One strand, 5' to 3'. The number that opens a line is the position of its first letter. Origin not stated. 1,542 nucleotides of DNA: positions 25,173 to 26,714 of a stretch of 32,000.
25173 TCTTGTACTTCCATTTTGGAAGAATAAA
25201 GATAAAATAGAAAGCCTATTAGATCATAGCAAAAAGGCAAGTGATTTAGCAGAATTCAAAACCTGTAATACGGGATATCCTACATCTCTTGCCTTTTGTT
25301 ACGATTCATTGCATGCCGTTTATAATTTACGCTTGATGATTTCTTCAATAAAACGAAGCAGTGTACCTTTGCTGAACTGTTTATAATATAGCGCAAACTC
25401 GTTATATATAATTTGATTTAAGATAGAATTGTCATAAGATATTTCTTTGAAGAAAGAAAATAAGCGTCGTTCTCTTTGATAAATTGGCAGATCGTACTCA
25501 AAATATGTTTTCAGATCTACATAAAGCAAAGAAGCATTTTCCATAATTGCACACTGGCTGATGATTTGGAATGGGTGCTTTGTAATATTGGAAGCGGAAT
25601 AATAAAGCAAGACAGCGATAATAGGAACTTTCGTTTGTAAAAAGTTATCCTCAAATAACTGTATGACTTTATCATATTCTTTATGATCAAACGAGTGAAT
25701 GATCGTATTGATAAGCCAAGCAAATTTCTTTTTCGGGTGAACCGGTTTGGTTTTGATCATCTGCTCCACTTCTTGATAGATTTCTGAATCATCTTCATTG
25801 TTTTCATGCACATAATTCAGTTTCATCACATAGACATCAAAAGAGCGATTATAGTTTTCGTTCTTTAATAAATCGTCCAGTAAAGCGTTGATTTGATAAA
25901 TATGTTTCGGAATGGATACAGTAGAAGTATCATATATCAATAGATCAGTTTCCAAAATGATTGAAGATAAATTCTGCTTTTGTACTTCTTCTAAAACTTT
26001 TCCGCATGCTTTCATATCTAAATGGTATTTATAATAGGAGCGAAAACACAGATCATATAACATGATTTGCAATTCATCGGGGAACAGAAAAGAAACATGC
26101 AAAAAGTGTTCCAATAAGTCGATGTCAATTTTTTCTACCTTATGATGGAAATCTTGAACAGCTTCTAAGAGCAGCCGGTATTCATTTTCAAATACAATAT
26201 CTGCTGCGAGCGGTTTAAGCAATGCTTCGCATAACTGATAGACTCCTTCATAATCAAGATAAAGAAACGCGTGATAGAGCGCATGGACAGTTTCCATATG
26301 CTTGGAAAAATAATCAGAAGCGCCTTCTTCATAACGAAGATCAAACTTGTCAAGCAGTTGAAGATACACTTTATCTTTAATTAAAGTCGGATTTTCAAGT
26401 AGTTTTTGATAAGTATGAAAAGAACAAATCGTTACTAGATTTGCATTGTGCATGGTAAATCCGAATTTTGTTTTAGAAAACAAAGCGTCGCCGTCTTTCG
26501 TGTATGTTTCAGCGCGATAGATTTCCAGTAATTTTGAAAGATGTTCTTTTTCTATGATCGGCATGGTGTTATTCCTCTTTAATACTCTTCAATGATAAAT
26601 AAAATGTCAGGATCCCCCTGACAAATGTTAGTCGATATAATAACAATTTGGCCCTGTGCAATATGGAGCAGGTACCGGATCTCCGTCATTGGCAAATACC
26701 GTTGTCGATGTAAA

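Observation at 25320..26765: Unannotated Sec-exported 45-aa peptide gene coupled to a 414-aa helical-repeat protein: a candidate peptide-pheromone/receptor pair next to the RiPP operon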

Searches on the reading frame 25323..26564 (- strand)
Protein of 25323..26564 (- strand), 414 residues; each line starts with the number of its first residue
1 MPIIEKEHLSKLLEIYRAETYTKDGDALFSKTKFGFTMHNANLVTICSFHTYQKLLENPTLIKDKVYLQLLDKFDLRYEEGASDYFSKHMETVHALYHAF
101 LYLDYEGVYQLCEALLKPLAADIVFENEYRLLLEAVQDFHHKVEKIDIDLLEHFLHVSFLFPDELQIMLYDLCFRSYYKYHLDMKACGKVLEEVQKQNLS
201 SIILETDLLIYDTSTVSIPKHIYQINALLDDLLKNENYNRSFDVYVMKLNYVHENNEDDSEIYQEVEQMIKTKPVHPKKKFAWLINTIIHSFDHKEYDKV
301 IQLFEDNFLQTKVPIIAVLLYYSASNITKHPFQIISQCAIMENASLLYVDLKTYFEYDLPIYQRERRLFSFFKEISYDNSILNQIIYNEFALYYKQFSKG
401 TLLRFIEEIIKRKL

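Call 3: search_protein_families(library=pfam, proteins=[window:25323-26564:-], max_evalue=1)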
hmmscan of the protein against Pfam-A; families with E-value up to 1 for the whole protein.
window:25323-26564:- (414 aa): 2 families
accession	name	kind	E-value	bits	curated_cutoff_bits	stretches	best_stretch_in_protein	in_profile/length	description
PF12646.12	DUF3783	-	0.059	13.8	27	1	288-319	4-33/56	Domain of unknown function (DUF3783)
PF12213.14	Dpoe2NT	-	0.1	13.4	24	1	185-208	42-65/73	DNA polymerases epsilon N terminal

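Call 4: search_protein_families(library=ncbifam, proteins=[window:25323-26564:-], max_evalue=1)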
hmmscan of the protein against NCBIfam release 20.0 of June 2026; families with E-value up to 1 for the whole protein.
window:25323-26564:- (414 aa): 0 families
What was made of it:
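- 25320..26564 (-): 414-aa cytoplasmic helical-repeat (TPR-like) protein, the candidate peptide receptor. It is WP_102268728.1, annotated as a hypothetical protein. No Pfam or NCBIfam family (calls 3, 4).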

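Call 5: find_homologous_proteins(query=window:25323-26564:-)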
Query window:25323-26564:- (414 aa): 2 proteins with E <= 0.001 among 2537 candidates.
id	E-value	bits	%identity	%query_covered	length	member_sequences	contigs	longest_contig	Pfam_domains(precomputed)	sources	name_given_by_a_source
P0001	5.7e-253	857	93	100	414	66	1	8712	-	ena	-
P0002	3.7e-141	489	97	56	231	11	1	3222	-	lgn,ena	-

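Call 7: search_solved_structures(query=window:25323-26564:-, max_evalue=10)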
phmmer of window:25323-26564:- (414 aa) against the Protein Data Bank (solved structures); distinct sequences matched with E-value up to 10: 3.
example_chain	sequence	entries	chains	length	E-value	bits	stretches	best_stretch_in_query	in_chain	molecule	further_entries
1sci_A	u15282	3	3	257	0.56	12.6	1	20-54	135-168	(S)-acetone-cyanohydrin lyase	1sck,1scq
1yb6_A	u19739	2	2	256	0.56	12.6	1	20-54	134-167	(S)-acetone-cyanohydrin lyase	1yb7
1qj4_A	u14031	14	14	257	0.56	12.6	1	20-54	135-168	HYDROXYNITRILE LYASE | (S)-acetone-cyanohydrin lyase | PROTEIN (HYDROXYNITRILE LYASE)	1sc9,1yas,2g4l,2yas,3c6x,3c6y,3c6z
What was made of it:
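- Closest known: NprR/NprX of the Bacillus cereus group. Different: There is no detectable sequence similarity (calls 3, 4, 7).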

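Call 9: find_encoding_contigs(protein=P0001, flank=10000)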
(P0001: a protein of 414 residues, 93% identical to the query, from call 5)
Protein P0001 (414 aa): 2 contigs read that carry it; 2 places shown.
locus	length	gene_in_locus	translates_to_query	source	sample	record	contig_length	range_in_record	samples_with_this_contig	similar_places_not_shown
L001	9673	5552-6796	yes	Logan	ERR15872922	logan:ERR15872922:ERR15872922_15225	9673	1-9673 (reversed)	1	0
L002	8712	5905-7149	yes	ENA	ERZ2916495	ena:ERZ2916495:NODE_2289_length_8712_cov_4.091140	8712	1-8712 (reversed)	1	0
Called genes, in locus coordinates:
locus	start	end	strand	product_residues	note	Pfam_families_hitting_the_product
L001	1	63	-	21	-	?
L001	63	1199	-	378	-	PF12679:ABC2_membrane_2, PF12730:ABC2_membrane_4 (weak)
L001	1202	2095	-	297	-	PF00005:ABC_tran, PF13304:AAA_21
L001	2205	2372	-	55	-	-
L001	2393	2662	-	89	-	-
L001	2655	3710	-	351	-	-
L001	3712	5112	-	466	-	PF13353:Fer4_12, PF04055:Radical_SAM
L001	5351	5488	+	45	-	-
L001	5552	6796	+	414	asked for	-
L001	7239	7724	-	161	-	-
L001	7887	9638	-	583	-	PF00664:ABC_membrane, PF00005:ABC_tran, PF02463:SMC_N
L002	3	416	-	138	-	?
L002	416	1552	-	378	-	PF12679:ABC2_membrane_2, PF12730:ABC2_membrane_4 (weak)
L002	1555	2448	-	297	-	PF00005:ABC_tran, PF13304:AAA_21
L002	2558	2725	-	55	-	-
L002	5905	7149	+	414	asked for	-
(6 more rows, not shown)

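Call 17: search_protein_representatives(protein=window:25323-26564:-)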
Query: 414 residues. Proteins with E-value up to 0.001 (for the whole library): 6; up to 1e-10: 2; up to 1e-30: 1. The best 6 are listed.
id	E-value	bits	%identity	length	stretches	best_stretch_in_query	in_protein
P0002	1.2e-141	489.0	97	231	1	184-414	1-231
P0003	5.0e-12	62.2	24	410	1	6-371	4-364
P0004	4.8e-10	55.7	40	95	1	4-80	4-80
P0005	1.8e-09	53.8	24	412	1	6-376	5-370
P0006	4.0e-08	49.4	23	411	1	6-362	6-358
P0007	1.2e-04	37.9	26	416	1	44-253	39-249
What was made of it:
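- On RRNPP peptide-receptor quorum-sensing systems: Only 6 hits at E <= 1e-3 among 1.84 billion representative proteins (call 17).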

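Call 19: find_encoding_contigs(protein=P0003, flank=8000)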
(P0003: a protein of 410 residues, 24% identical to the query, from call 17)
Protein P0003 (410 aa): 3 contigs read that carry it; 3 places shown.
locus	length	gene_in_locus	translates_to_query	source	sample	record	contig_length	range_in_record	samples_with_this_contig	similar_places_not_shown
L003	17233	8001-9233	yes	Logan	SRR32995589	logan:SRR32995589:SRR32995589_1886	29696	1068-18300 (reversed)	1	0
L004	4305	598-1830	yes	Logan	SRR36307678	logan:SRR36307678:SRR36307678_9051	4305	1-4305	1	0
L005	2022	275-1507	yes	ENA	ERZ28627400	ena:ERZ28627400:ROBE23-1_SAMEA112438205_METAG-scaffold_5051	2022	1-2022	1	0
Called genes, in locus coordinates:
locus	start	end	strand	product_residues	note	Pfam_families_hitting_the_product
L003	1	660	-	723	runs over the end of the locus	PF09508:Lact_bio_phlase, PF17385:LBP_M, PF17386:LBP_C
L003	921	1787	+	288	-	PF02311:AraC_binding, PF07883:Cupin_2, PF12833:HTH_18, PF00165:HTH_AraC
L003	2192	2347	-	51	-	-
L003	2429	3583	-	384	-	PF01820:Dala_Dala_lig_N, PF02786:CPSase_L_D2, PF02222:ATP-grasp, PF07478:Dala_Dala_lig_C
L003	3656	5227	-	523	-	PF08245:Mur_ligase_M, PF02875:Mur_ligase_C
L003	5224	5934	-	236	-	PF06342:DUF1057, PF12146:Hydrolase_4, PF00561:Abhydrolase_1, PF12697:Abhydrolase_6, PF08386:Abhydrolase_4 (weak)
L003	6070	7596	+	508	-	PF07992:Pyr_redox_2 (faint), PF01266:DAO, PF00355:Rieske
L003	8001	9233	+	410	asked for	-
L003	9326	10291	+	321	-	PF00005:ABC_tran, PF13304:AAA_21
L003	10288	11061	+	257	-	PF01061:ABC2_membrane, PF12698:ABC2_membrane_3, PF12679:ABC2_membrane_2 (weak)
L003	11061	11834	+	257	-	PF01061:ABC2_membrane, PF12698:ABC2_membrane_3 (weak)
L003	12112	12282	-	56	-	-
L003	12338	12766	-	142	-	PF12675:DUF3795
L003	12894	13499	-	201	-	-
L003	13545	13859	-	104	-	-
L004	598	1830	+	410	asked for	-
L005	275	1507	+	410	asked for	-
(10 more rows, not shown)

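Call 24: search_protein_families(library=pfam, alignment_id=A2, max_evalue=1)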
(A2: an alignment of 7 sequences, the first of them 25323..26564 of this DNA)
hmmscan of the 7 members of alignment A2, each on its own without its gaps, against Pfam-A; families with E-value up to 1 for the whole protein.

A. member 1, window:25323-26564:- (414 aa): 2 families
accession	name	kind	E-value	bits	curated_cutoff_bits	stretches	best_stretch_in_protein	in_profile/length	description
PF12646.12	DUF3783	-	0.059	13.8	27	1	288-319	4-33/56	Domain of unknown function (DUF3783)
PF12213.14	Dpoe2NT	-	0.1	13.4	24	1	185-208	42-65/73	DNA polymerases epsilon N terminal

B. families by the number of members that match (of 7 scanned): 16 families
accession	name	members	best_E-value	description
PF13181.12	TPR_8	2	6.7e-05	Tetratricopeptide repeat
PF13428.12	TPR_14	2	0.0078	Tetratricopeptide repeat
PF14559.12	TPR_19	1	0.0002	Tetratricopeptide repeat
PF15575.11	Imm49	1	0.0045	Immunity protein 49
PF07719.23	TPR_2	1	0.012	Tetratricopeptide repeat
PF00515.34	TPR_1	1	0.053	Tetratricopeptide repeat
PF02002.24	TFIIE_alpha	1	0.053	TFIIE alpha subunit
PF12646.12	DUF3783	1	0.059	Domain of unknown function (DUF3783)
PF13174.12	TPR_6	1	0.088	Tetratricopeptide repeat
PF12213.14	Dpoe2NT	1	0.1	DNA polymerases epsilon N terminal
PF13424.12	TPR_12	1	0.11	Tetratricopeptide repeat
PF03444.21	HrcA_DNA-bdg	1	0.19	Winged helix-turn-helix transcription repressor, HrcA DNA-binding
PF01288.25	HPPK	1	0.24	7,8-dihydro-6-hydroxymethylpterin-pyrophosphokinase (HPPK)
PF13560.12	HTH_31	1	0.29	Helix-turn-helix domain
PF10934.14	Sheath_initiator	1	0.46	Contractile injection system sheath initiator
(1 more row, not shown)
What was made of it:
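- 25629..25739 (-): Approximate position of the TPR-like motif (about residues 276-312; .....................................). This is where the family profile matches consensus TPR proteins. The coordinates take profile positions as residue numbers. TPR_8, TPR_14 and TPR_19 hits occur in other family members (call 24).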

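Call 25: find_homologous_proteins(query=A2, max_evalue=0.01)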
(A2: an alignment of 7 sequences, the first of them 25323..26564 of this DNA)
Query A2 (7 sequences) (414 aa, profile of the alignment): 8 proteins with E <= 0.01 among 4725 candidates.
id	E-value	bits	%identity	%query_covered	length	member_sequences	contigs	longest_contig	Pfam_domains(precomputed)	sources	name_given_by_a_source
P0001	1.0e-159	550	93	100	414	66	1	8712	-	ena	-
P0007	7.6e-136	472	25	44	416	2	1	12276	-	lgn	-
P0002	8.4e-75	271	97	56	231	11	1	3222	-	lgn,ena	-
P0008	8.8e-73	264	24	70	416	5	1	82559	-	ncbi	ncbi:hypothetical protein ACWG0P_09825 [Amedibacillus sp. YH-ame6]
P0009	2.8e-71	259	20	73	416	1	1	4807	-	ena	-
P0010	5.4e-18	83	27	18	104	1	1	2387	-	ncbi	ncbi:MAG: hypothetical protein RR690_07250, partial [Longicatena sp.]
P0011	2.8e-17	81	98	13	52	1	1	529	-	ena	-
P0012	7.6e-14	70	99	18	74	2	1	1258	-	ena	-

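Call 26: find_encoding_contigs(protein=P0008, flank=8000, max_places=3)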
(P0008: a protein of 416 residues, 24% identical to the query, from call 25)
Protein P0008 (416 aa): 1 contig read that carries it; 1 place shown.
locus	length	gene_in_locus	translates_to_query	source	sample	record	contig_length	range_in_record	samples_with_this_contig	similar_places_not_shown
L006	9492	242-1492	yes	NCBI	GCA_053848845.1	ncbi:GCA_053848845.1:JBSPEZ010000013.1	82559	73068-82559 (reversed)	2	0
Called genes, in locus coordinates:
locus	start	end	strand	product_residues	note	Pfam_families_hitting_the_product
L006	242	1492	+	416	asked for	-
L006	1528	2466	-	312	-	PF01336:tRNA_anti-codon (weak), PF01966:HD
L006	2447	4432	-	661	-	PF13439:Glyco_transf_4, PF13477:Glyco_trans_4_2 (weak), PF13579:Glyco_trans_4_4, PF00534:Glycos_transf_1, PF13692:Glyco_trans_1_4, PF21981:RecX_HTH3 (weak)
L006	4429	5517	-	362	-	PF03706:LPG_synthase_TM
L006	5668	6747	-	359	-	PF13439:Glyco_transf_4, PF00534:Glycos_transf_1, PF13692:Glyco_trans_1_4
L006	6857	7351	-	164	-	-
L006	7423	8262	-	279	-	PF00459:Inositol_P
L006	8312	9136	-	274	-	PF00497:SBP_bac_3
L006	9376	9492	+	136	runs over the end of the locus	-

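Call 27: find_encoding_contigs(protein=P0007, flank=8000, max_places=3)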
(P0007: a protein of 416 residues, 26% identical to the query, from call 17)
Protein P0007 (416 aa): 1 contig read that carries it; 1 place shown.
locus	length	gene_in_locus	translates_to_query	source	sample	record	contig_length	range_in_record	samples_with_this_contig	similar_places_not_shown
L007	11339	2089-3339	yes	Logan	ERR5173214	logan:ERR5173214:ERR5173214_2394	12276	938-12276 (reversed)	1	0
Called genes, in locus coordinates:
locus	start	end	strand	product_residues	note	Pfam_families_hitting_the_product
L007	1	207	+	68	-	?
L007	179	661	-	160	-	PF03167:UDG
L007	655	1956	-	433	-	PF00919:UPF0004, PF04055:Radical_SAM, PF18693:TRAM_2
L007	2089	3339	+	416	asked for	-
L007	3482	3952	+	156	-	PF06998:DUF1307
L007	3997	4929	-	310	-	PF01336:tRNA_anti-codon (weak), PF01966:HD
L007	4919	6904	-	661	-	PF13439:Glyco_transf_4, PF13477:Glyco_trans_4_2 (weak), PF13579:Glyco_trans_4_4, PF00534:Glycos_transf_1, PF13692:Glyco_trans_1_4, PF13524:Glyco_trans_1_2, PF21982:RecX_HTH1 (faint), PF21981:RecX_HTH3 (weak)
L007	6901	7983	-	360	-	PF03706:LPG_synthase_TM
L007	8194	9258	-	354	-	PF13439:Glyco_transf_4, PF00534:Glycos_transf_1, PF13692:Glyco_trans_1_4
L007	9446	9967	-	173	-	-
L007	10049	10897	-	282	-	PF00459:Inositol_P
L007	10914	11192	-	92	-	-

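Call 28: find_encoding_contigs(protein=P0005, flank=8000, max_places=3)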
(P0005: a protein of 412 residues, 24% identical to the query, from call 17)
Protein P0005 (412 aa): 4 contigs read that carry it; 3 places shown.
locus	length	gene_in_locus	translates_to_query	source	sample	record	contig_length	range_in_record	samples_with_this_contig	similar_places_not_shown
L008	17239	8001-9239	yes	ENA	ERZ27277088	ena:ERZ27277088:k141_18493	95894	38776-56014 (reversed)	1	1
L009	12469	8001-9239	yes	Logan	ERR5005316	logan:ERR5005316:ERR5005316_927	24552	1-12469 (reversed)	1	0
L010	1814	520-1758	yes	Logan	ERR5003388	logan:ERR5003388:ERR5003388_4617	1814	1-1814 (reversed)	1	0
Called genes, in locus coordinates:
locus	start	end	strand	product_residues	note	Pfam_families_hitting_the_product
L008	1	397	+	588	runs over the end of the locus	PF01541:GIY-YIG, PF27096:UvrC_M, PF02151:UVR, PF22920:UvrC_RNaseH, PF08459:UvrC_RNaseH_dom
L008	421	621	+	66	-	PF00196:GerE, PF04545:Sigma70_r4 (weak), PF08281:Sigma70_r4_2, PF13936:HTH_38 (weak)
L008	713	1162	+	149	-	-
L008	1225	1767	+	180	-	PF06541:ABC_trans_CmpB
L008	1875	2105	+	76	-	PF04023:FeoA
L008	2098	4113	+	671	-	PF01926:MMR_HSR1, PF02421:FeoB_N, PF17910:FeoB_Cyto, PF07670:Gate, PF07664:FeoB_C, PF07670:Gate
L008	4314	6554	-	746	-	PF12698:ABC2_membrane_3 (faint)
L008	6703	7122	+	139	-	PF02082:Rrf2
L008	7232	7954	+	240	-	PF20772:TACO1_YebC_N, PF01709:Transcrip_reg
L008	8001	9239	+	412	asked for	-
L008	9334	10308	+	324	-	PF00005:ABC_tran, PF13304:AAA_21 (weak)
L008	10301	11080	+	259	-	PF01061:ABC2_membrane, PF12679:ABC2_membrane_2, PF12698:ABC2_membrane_3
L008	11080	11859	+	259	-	PF01061:ABC2_membrane, PF12698:ABC2_membrane_3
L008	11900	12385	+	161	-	PF13527:Acetyltransf_9 (weak), PF00583:Acetyltransf_1, PF13673:Acetyltransf_10, PF13508:Acetyltransf_7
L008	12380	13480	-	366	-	PF01467:CTP_transf_like (weak), PF05636:HIGH_NTase1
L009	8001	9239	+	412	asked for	-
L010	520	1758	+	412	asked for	-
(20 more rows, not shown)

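Call 29: find_encoding_contigs(protein=P0006, flank=8000, max_places=3)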
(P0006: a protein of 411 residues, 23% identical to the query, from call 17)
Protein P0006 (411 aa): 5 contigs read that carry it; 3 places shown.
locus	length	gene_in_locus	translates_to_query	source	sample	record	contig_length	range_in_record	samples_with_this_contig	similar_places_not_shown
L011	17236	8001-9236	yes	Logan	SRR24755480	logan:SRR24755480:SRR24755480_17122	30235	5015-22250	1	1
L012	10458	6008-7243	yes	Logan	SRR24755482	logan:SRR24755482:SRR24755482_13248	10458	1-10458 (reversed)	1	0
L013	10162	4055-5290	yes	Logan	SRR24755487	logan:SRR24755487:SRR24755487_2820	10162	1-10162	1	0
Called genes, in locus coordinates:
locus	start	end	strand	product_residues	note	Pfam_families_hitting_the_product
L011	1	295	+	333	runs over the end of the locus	PF05496:RuvB_N, PF07728:AAA_5 (weak), PF00004:AAA, PF17864:AAA_lid_4, PF05491:WHD_RuvB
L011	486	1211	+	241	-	PF02616:SMC_ScpA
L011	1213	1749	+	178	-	PF04079:SMC_ScpB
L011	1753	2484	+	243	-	PF01479:S4, PF00849:PseudoU_synth_2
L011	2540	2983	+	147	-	PF22166:WHD_ArnR1 (weak), PF01978:TrmB (faint), PF01047:MarR, PF12802:MarR_2, PF13412:HTH_24 (weak), PF01325:Fe_dep_repress (faint)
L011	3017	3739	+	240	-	PF20260:PUA_4 (weak), PF04452:Methyltrans_RNA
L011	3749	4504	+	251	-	-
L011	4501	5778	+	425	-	PF00919:UPF0004, PF04055:Radical_SAM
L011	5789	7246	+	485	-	PF01225:Mur_ligase (weak), PF08245:Mur_ligase_M, PF02875:Mur_ligase_C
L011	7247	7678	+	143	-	PF00583:Acetyltransf_1, PF13673:Acetyltransf_10, PF13508:Acetyltransf_7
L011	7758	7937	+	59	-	PF01165:Ribosomal_S21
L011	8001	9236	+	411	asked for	-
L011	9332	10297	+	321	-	PF00005:ABC_tran, PF13304:AAA_21 (weak)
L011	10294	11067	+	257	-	PF01061:ABC2_membrane, PF12679:ABC2_membrane_2 (weak), PF12698:ABC2_membrane_3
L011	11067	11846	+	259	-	PF01061:ABC2_membrane, PF12698:ABC2_membrane_3 (weak)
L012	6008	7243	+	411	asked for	-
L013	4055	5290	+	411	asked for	-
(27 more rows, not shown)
